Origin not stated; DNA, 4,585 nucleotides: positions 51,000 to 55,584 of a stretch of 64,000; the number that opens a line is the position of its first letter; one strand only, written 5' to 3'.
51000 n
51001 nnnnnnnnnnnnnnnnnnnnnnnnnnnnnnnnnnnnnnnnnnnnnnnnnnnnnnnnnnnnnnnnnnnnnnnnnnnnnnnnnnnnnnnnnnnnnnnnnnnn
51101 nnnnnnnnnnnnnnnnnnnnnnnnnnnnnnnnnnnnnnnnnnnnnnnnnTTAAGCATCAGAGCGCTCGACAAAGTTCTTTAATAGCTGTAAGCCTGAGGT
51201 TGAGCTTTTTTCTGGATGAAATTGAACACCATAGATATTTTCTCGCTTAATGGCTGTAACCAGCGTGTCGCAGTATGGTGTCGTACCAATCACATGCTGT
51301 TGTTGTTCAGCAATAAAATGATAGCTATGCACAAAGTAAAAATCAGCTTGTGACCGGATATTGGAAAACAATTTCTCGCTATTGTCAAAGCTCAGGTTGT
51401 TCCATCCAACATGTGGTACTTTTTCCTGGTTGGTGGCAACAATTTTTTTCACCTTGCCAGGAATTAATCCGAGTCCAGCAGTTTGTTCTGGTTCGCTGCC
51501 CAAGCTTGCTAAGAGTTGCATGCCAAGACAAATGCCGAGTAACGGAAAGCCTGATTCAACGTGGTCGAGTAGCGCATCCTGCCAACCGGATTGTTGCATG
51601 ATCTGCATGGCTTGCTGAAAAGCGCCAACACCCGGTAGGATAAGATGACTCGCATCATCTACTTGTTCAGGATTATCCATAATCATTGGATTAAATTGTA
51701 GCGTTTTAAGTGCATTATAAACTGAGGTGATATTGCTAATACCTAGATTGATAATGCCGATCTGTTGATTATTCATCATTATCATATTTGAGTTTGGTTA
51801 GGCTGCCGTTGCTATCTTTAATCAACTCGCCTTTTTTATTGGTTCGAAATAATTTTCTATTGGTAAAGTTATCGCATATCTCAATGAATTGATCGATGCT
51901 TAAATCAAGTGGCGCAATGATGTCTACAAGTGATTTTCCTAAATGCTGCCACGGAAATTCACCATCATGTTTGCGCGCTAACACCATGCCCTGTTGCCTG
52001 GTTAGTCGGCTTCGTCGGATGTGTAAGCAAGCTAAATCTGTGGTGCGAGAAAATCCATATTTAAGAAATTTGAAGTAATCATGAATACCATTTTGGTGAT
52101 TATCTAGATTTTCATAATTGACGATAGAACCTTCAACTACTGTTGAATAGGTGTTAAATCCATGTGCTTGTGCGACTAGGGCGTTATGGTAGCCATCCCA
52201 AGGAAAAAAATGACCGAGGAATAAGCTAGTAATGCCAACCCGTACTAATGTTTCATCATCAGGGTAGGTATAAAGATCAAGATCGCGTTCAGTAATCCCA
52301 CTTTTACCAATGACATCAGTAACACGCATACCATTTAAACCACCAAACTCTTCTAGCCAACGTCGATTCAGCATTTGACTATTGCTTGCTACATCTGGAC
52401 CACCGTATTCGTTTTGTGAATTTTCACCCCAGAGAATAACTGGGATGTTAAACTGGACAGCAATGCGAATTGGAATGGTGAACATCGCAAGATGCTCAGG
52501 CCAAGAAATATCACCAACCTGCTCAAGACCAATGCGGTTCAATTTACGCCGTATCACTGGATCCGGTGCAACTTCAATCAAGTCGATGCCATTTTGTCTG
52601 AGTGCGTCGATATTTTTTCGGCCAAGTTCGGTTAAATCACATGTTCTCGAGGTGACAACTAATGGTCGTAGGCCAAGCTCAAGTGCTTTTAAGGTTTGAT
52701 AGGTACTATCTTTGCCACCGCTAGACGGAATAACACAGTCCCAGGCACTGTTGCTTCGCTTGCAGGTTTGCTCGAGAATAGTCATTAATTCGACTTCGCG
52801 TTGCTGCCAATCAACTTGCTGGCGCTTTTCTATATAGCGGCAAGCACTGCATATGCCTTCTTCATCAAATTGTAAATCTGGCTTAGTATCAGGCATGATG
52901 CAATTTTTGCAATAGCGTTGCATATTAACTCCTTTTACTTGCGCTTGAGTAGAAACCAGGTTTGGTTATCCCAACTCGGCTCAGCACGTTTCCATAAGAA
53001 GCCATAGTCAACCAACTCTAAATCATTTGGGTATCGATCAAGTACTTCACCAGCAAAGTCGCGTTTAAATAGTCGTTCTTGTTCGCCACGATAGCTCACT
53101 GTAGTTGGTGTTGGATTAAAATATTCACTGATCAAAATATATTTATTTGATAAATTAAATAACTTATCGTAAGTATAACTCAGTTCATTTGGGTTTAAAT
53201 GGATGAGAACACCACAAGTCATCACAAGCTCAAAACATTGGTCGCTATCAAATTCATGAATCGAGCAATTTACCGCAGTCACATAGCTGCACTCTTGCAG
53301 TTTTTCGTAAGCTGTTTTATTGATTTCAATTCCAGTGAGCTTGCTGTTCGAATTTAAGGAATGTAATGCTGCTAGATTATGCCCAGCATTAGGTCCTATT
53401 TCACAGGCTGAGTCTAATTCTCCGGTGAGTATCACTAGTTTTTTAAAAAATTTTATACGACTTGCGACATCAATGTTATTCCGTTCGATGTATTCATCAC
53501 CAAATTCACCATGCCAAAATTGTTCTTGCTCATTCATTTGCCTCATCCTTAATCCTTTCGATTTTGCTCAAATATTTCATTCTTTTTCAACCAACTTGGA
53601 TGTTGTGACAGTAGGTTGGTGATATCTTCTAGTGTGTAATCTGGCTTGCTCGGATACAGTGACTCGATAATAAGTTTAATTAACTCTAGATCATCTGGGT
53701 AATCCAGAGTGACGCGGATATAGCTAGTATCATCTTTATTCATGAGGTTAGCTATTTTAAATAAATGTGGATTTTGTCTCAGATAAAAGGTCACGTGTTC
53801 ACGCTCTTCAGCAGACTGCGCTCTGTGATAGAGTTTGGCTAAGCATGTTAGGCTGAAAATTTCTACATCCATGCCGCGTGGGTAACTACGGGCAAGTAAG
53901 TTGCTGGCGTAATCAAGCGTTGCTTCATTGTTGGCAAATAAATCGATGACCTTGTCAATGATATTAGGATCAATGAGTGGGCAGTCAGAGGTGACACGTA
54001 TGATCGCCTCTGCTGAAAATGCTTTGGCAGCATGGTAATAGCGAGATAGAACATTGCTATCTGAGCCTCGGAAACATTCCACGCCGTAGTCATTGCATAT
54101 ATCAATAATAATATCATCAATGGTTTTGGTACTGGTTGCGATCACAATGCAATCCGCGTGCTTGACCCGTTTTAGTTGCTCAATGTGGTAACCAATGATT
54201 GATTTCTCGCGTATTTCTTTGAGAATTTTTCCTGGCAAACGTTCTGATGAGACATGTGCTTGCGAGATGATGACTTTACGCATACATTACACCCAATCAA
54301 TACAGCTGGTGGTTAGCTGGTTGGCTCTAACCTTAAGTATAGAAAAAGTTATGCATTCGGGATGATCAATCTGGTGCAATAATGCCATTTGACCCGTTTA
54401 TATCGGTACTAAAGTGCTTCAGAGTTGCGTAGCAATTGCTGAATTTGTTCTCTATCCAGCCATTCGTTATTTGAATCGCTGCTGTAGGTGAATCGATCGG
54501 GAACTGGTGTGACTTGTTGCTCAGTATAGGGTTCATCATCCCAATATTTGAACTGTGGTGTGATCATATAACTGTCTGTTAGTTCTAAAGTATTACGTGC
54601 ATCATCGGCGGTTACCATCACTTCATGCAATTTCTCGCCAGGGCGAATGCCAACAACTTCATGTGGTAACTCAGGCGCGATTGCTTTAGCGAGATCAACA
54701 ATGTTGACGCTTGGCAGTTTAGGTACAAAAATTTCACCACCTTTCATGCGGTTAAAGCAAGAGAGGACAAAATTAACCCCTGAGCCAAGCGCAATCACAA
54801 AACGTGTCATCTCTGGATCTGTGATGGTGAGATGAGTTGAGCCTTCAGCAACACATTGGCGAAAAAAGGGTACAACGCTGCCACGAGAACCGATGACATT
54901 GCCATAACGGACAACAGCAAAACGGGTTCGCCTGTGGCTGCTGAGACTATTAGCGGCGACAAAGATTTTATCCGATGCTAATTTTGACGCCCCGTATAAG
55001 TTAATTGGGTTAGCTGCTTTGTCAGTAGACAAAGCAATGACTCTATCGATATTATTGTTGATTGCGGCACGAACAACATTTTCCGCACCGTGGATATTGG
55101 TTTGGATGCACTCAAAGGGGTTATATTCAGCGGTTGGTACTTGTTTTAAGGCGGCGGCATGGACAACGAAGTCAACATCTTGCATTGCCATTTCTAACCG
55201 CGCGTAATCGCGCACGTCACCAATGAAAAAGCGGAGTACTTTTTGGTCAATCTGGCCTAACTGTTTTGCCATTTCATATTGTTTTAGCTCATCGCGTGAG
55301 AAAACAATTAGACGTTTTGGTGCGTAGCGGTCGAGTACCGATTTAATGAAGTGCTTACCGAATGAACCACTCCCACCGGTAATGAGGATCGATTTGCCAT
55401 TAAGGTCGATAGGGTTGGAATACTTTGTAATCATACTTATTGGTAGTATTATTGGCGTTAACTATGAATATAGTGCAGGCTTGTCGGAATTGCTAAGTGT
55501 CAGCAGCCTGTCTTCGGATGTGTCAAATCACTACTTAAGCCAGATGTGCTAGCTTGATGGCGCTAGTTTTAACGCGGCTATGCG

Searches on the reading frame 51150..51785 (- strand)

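Call 20: search_protein_families(library=ncbifam, proteins=[window:51150-51785:-], max_evalue=1e-10)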
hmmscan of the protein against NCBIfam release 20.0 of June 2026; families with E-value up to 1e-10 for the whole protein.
window:51150-51785:- (211 aa): 6 families
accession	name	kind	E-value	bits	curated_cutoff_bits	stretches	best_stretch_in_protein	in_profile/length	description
TIGR01855.1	IMP_synth_hisH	equivalog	2.8e-64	216.6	105.4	1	9-207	1-197/198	imidazole glycerol phosphate synthase subunit HisH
NF010608.0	PRK14004.1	equivalog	6.4e-45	153.4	216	1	9-207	2-208/210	imidazole glycerol phosphate synthase subunit HisH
TIGR00888.1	guaA_Nterm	equivalog_domain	1.5e-15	57.1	172.15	1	67-207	58-182/188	glutamine-hydrolyzing GMP synthase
NF001975.0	PRK00758.1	equivalog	5.8e-15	55.4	198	1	9-208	4-181/185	GMP synthase subunit A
NF001989.1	PRK00784.1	equivalog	1.4e-12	47.1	273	1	8-112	249-359/480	cobyric acid synthase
NF000848.1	PRK00074.1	equivalog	2.6e-12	46.1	400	1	75-207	66-185/512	glutamine-hydrolyzing GMP synthase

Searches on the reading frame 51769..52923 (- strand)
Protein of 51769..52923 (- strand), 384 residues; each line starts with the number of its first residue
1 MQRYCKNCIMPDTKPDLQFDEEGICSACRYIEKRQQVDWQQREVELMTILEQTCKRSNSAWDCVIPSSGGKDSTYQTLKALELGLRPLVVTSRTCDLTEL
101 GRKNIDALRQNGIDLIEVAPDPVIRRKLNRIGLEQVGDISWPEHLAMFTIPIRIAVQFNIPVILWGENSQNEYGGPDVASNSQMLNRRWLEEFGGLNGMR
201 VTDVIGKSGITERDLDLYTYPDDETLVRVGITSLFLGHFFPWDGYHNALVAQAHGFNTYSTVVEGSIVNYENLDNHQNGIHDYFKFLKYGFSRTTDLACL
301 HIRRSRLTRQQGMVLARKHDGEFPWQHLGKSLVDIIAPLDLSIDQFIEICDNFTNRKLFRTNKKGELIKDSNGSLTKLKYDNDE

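Call 20: search_protein_families(library=ncbifam, proteins=[window:51769-52923:-], max_evalue=1e-10)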
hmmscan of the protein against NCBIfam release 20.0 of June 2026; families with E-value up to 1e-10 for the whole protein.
window:51769-52923:- (384 aa): 1 family
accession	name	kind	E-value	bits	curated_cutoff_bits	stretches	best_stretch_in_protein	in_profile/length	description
TIGR03573.1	WbuX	subfamily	3.4e-95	319.4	203.2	1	3-331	2-328/344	N-acetyl sugar amidotransferase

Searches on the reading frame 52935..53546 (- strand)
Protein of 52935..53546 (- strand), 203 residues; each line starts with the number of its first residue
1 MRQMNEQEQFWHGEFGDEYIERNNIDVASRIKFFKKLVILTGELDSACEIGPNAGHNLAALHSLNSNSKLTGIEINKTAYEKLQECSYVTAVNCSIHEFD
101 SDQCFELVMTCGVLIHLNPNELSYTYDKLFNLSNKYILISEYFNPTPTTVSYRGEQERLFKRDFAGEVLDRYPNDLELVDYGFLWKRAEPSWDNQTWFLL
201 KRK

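Call 20: search_protein_families(library=ncbifam, proteins=[window:52935-53546:-], max_evalue=1e-10)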
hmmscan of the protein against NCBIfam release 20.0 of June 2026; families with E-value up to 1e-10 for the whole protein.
window:52935-53546:- (203 aa): 1 family
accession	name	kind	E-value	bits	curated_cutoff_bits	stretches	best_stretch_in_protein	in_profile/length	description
TIGR03587.1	Pse_Me-ase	hypoth_equivalog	3.7e-65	219.9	112.05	1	4-202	2-203/204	pseudaminic acid biosynthesis-associated methylase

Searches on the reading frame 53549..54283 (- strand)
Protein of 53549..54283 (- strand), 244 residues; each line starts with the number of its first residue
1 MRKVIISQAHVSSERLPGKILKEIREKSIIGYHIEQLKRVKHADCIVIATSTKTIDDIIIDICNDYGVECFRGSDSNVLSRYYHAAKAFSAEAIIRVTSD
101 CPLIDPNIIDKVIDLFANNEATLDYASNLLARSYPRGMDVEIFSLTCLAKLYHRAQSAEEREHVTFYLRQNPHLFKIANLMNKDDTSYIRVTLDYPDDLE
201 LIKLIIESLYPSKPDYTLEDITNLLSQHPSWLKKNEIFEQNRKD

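Call 20: search_protein_families(library=ncbifam, proteins=[window:53549-54283:-], max_evalue=1e-10)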
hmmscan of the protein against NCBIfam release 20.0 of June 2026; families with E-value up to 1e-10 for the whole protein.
window:53549-54283:- (244 aa): 3 families
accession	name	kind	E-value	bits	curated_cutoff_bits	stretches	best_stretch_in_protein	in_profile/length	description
NF009905.0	PRK13368.1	subfamily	1e-15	57.8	255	1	2-120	2-118/243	3-deoxy-manno-octulosonate cytidylyltransferase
NF003952.0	PRK05450.1-5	subfamily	2.9e-15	56.1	193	1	2-121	2-121/250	3-deoxy-manno-octulosonate cytidylyltransferase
NF003950.0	PRK05450.1-3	subfamily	1.8e-13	50.4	234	1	1-126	1-126/248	3-deoxy-manno-octulosonate cytidylyltransferase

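Call 74: search_protein_families(library=pfam, proteins=[window:53549-54283:-], max_evalue=1)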
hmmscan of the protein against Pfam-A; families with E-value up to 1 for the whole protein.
window:53549-54283:- (244 aa): 3 families
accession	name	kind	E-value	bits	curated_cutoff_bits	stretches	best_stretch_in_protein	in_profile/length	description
PF02348.25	CTP_transf_3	-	6.8e-28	98.4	22.6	1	5-185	2-171/217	Cytidylyltransferase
PF12804.13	NTP_transf_3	-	1.5e-06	28.9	27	1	19-153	16-143/160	MobA-like NTP transferase domain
PF01248.31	Ribosomal_L7Ae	-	0.024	14.7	22.1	1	40-98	29-89/95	Ribosomal protein L7Ae/L30e/S12e/Gadd45 family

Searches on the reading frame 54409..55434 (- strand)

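Call 20: search_protein_families(library=ncbifam, proteins=[window:54409-55434:-], max_evalue=1e-10)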
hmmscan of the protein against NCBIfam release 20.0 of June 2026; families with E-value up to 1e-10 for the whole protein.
window:54409-55434:- (341 aa): 8 families
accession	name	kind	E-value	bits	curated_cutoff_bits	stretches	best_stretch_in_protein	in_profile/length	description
TIGR03589.1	PseB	equivalog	6.3e-158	524.8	407.75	1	11-334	2-323/324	UDP-N-acetylglucosamine 4,6-dehydratase (inverting)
TIGR04130.1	FnlA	equivalog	7.4e-77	258.5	730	1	12-335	3-325/337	UDP-N-acetylglucosamine 4,6-dehydratase/5-epimerase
TIGR04180.1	EDH_00030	hypoth_equivalog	2e-20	73.1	475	1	16-257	1-257/297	NAD-dependent 4,6-dehydratase LegB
TIGR01179.1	galE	equivalog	5.5e-15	55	262.3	1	16-184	2-180/332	UDP-glucose 4-epimerase GalE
TIGR01181.1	dTDP_gluc_dehyt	equivalog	3.6e-13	49.3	365.1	1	16-140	2-128/321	dTDP-glucose 4,6-dehydratase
NF041293.1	G6PDh_Azf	equivalog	3.7e-11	42.9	400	1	14-141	3-119/252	NAD-dependent glucose-6-phosphate dehydrogenase Azf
TIGR03466.1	HpnA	hypoth_equivalog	4.8e-11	42.1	367.65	1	15-137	2-113/327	hopanoid-associated sugar epimerase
TIGR02197.1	heptose_epim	equivalog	5.1e-11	42.3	274.6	0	16-184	1-174/316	ADP-glyceromanno-heptose 6-epimerase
